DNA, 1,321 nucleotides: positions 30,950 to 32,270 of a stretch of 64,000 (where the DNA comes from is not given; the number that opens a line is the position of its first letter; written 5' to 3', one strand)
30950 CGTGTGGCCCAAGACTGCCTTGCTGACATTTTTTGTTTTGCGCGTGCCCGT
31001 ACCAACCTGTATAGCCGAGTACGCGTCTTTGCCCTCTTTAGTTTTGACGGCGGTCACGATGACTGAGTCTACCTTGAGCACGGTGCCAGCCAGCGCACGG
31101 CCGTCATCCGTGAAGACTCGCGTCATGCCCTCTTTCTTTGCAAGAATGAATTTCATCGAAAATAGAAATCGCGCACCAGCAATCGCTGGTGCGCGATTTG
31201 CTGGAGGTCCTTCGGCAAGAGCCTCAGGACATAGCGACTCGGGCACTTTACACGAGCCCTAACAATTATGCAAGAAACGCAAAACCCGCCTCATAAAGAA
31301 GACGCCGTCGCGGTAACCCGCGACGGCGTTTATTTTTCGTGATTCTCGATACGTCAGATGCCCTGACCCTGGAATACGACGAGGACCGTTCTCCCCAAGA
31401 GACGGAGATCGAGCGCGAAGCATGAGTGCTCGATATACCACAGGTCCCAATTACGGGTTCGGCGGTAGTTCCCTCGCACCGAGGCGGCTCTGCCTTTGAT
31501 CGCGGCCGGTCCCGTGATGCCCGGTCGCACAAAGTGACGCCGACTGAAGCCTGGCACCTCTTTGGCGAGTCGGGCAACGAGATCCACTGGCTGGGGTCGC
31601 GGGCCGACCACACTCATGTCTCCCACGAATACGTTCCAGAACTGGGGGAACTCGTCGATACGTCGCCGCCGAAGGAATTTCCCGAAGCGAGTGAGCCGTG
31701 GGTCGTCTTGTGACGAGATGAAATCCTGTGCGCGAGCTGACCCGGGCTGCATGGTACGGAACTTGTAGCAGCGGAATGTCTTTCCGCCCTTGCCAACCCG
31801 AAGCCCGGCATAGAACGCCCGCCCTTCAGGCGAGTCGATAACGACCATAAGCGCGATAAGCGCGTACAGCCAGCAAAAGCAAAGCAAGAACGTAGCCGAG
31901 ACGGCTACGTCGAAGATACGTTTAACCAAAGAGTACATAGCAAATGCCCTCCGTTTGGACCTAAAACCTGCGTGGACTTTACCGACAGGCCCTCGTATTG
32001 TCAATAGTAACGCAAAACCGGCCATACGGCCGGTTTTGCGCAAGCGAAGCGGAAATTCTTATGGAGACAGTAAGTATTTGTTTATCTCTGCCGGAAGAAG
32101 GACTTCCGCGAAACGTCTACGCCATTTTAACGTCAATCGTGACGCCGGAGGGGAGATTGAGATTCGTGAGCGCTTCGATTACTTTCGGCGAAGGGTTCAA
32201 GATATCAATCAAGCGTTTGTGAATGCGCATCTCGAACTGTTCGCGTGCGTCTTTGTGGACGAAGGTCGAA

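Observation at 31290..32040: Phosphoglycosyl transferase gene inserted between rpsJ and rplC as an independent transcription unit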

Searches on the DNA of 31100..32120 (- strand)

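Call 30: search_rna_families(source=window, start=31100, end=32120, threshold=evalue, max_evalue=10)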
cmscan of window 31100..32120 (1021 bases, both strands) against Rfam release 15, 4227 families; matches with E-value up to 10: 7.
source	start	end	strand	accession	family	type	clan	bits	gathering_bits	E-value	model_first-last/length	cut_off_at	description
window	31269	31338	+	RF02074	STnc240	Gene; sRNA;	-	30.3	55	0.027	1-77/77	no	Enterobacterial sRNA STnc240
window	32010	32059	-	RF00106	RNAI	Gene; antisense;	-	25.1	47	0.031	1-102/102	no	RNAI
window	31286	31334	+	RF02871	ncS54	Gene; sRNA;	-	17.3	43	0.51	1-79/79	no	Burkholderia sRNA 54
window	31288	31438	-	RF01527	CrfA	Gene; sRNA;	-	15.9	38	3.5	1-136/136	no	Caulobacter sRNA CrfA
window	31165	31248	-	RF01781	ASdes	Gene; sRNA;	-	15.5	40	2.3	1-68/68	no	ASdes TB sRNA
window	31545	31592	+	RF02292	TtnuCD16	Gene; snRNA; snoRNA; CD-box;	-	15.5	75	2.8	1-58/58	no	Tetrahymena snoRNA TtnuCD16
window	31357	31413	-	RF02219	ZNRD1-AS1_2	Gene; lncRNA;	-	11.8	60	5.9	1-76/76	no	ZNRD1 antisense RNA 1 conserved region 2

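Call 46: build_rna_model(alignment_id=A4)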
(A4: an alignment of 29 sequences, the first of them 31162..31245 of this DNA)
Model R1 built from alignment A4 (29 sequences, 113 columns); structure: RNAalifold consensus.
model positions 81; base pairs 15; branch points 1; effective number of sequences 3.43; information 0.7 bits per position. Calibrated on 0.2 Mb of random sequence (short: E-values are rough).
structure used (alignment columns):
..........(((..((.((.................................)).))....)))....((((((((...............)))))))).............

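Call 50: search_with_rna_model(model_id=R1, sources=[window, L003, L009, L010, L011, L012, L013, L014, L015, L016, L017, L018, L019, L020, L021, L022, L023, L024, L025, L026, L027, L028, L029, L030, L031, L032, L033, L034, L035, L036, L037, L038, L039, L040, L041, L042, L043, L044, L045, L046, L047, L048, L049, L050, L051, L052, L053, L054, L055, L056, L057, L058, L059, L060, L061, L062, L063, L064, L065, L066, L067, L068, L069, L070, L071, L072, L073, L074, L075, L076, L077, L078, L079, L080, L081, L082, L083, L084, L085, L086, L087, L088], max_evalue=1)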
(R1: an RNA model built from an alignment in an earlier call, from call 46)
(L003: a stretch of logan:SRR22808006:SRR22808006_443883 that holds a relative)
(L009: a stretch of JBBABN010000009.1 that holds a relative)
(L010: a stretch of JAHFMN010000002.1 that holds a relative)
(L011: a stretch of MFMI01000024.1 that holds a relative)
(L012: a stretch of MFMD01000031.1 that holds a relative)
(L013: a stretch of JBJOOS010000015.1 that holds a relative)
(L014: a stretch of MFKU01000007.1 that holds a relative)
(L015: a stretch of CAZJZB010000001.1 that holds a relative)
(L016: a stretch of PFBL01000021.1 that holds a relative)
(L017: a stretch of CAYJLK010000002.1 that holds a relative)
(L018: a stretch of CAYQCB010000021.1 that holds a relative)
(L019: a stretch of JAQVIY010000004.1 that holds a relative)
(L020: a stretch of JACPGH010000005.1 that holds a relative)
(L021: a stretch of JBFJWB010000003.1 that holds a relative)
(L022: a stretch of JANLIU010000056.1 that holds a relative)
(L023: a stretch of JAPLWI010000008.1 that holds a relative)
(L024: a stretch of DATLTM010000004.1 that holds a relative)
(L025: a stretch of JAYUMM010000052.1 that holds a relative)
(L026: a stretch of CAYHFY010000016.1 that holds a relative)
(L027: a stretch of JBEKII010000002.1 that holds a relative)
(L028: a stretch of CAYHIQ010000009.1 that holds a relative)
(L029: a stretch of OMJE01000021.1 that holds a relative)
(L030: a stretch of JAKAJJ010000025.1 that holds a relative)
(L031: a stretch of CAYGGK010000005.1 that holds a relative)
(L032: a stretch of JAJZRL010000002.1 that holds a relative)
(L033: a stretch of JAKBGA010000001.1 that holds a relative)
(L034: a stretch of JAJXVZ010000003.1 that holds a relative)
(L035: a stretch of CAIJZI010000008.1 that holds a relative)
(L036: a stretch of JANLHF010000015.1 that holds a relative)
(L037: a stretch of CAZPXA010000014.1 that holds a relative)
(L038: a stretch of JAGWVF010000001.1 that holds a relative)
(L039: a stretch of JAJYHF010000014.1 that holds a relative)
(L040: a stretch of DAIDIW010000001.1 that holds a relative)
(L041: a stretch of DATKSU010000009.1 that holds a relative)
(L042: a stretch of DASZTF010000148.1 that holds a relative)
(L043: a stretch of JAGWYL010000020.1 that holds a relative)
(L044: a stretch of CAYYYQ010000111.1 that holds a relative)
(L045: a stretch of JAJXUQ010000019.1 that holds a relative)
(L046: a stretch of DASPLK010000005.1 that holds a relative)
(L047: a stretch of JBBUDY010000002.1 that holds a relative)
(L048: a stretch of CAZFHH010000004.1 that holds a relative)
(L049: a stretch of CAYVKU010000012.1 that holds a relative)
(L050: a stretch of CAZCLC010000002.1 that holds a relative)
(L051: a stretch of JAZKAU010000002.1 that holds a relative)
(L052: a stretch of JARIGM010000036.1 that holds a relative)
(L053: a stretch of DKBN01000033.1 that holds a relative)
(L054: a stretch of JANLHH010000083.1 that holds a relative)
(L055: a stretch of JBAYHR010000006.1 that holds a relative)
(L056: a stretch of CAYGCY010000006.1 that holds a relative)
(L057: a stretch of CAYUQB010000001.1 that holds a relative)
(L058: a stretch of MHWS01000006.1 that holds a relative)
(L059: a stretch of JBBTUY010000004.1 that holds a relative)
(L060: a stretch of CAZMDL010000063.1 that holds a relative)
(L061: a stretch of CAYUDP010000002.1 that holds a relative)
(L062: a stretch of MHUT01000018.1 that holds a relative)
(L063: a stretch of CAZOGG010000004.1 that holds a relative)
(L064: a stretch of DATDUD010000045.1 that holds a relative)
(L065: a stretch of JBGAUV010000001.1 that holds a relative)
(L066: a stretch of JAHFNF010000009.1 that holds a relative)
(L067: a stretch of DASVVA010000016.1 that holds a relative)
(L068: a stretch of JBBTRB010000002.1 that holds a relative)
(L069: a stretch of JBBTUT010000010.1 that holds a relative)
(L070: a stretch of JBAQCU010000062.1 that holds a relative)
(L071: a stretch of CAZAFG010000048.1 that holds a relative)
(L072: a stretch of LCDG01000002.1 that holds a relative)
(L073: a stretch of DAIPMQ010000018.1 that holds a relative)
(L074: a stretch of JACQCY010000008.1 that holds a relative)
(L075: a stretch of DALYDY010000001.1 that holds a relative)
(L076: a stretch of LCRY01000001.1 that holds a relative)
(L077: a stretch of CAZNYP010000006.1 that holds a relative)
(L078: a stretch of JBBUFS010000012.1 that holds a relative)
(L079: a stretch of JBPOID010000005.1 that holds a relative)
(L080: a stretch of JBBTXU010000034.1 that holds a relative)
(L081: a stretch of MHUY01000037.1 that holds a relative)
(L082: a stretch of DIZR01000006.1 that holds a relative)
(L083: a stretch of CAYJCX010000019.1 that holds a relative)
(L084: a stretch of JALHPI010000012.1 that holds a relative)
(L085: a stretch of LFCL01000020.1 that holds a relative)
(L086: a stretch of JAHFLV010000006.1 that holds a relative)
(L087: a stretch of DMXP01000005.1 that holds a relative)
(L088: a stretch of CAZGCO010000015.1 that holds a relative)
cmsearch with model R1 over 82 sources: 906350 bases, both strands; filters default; matches with E-value up to 1: 80.
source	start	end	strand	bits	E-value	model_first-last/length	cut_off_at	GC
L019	5913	5993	+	87.6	1.4e-23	1-81/81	no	0.52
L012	5915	5994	+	84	1.7e-22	1-81/81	no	0.55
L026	2598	2678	+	80.5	2.1e-21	1-81/81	no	0.6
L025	5913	5995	+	79.9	3.1e-21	1-81/81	no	0.52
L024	2621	2701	+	79.8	3.5e-21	1-81/81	no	0.6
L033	5917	5998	+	79.7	3.8e-21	1-81/81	no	0.52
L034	5917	5998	+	79.7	3.8e-21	1-81/81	no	0.52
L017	5915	5997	+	79.4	4.5e-21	1-81/81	no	0.57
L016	5913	5993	+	78.4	9.5e-21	1-81/81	no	0.58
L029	5922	5994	+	78.1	1.2e-20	1-81/81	no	0.55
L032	5921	6001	+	78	1.3e-20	1-81/81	no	0.57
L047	5845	5922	+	77.7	1.5e-20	1-81/81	no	0.58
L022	5892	5995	+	77.5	1.7e-20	1-81/81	no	0.54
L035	5917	5998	+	77.2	2.2e-20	1-81/81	no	0.49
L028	2974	3076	+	76.7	3.2e-20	1-81/81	no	0.53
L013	410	482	+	76.5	3.5e-20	1-81/81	no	0.53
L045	125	203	+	75.4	7.7e-20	1-81/81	no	0.59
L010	5926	5998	+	75.2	8.9e-20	1-81/81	no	0.56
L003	1467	1549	+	75.1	9.6e-20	1-81/81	no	0.6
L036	582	662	+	75.1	9.8e-20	1-81/81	no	0.49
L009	5887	5969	+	74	2.1e-19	1-81/81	no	0.53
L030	4456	4528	+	73.8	2.4e-19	1-81/81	no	0.64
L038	5925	5998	+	73.6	2.8e-19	1-81/81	no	0.61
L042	5896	5988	+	72.2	7.4e-19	1-81/81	no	0.58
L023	5926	5997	+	71.2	1.5e-18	1-81/81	no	0.56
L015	5926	5998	+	70.8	2e-18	1-81/81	no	0.53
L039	2979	3056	+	69.6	4.9e-18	1-81/81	no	0.55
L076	5696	5795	+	68.7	9.2e-18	1-81/81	no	0.55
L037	5913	6001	+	63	5e-16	1-81/81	no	0.55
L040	5894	5990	+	62.4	8e-16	1-81/81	no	0.59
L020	5890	5970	+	57.7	2.1e-14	1-81/81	no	0.62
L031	1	48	+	46.9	4.6e-11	34-81/81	5'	0.58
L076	5748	5835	-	29.5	1e-05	1-81/81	no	0.53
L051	5857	5943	+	29.2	1.2e-05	1-81/81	no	0.53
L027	5909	5968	+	28.3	2.4e-05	1-81/81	no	0.5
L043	5912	5998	+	28.3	2.4e-05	1-81/81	no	0.56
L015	5951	6024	-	27.8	3.3e-05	1-81/81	no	0.43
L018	3243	3298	+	26.5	8.3e-05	1-81/81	no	0.57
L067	5903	5996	+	25.2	0.00021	1-81/81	no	0.53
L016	5947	6006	-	24.3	0.00041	1-81/81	no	0.45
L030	4482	4561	-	24.2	0.00042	1-81/81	no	0.59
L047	5875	5949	-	24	0.00047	1-81/81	no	0.48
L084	5900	5992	+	24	0.00048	1-81/81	no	0.54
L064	2852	2935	+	23.3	0.00078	1-81/81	no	0.55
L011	5915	5998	+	23.3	0.00082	1-81/81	no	0.44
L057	4923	4976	+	22.4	0.0015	1-81/81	no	0.54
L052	5161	5244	+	22.2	0.0018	1-81/81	no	0.49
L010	5952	6024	-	22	0.002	1-81/81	no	0.45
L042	5941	5995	-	21.9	0.0022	1-81/81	no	0.51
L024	2654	2734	-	21.8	0.0023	1-81/81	no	0.47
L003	1503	1565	-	21.6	0.0027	1-81/81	no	0.56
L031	1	66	-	21.6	0.0027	1-81/81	no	0.47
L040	5941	6024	-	21.4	0.0031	1-81/81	no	0.49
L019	5946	5995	-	21.2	0.0036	1-81/81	no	0.46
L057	4935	4989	-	20.9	0.0043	1-81/81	no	0.55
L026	2631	2685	-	20.8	0.0048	1-81/81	no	0.51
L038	5952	6006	-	20.7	0.005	1-81/81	no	0.55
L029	5948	5996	-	20.3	0.0066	1-81/81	no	0.51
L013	436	484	-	20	0.0085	1-81/81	no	0.51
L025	5946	6024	-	19.5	0.011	1-81/81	no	0.43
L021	4846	4927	+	19.5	0.012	1-81/81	no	0.52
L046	1906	1993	+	18.8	0.019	1-81/81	no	0.59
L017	5950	5999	-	18.6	0.022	1-81/81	no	0.54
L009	5923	5971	-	18.5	0.024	1-81/81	no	0.53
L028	3029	3078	-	18.4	0.026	1-81/81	no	0.48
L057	5916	5970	+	18.4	0.026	1-81/81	no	0.55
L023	5952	5999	-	18.1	0.031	1-81/81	no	0.54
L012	5948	5996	-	18.1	0.031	1-81/81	no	0.53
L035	5951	5999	-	17.9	0.037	1-81/81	no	0.51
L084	3673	3740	-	17.8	0.039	1-81/81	no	0.53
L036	614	670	-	16.9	0.074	1-81/81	no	0.47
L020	5926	5972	-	16.8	0.078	1-81/81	no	0.6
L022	5947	6024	-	16.7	0.088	1-81/81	no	0.44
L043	5241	5285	+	15.5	0.19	1-81/81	no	0.62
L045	155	205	-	14.9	0.3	1-81/81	no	0.51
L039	3012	3064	-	14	0.58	1-81/81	no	0.49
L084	5476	5533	-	13.9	0.62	1-81/81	no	0.38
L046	1644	1702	+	13.9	0.64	1-81/81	no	0.54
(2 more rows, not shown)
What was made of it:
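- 31159..31242 (-): Conserved structured 5' leader of rplC. P0 is a 3-bp closing helix, P1 a variable hairpin, and P2 a 15-bp GC-rich hairpin (31166-31199). P2 is followed by a U-rich tract that abuts the ATG. CM hit of 70.3 bits, one strong hit per related locus (call 50).
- On Ribosomal-protein autoregulatory leader RNA: The CM gives one strong hit per locus upstream of rplC (call 50).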
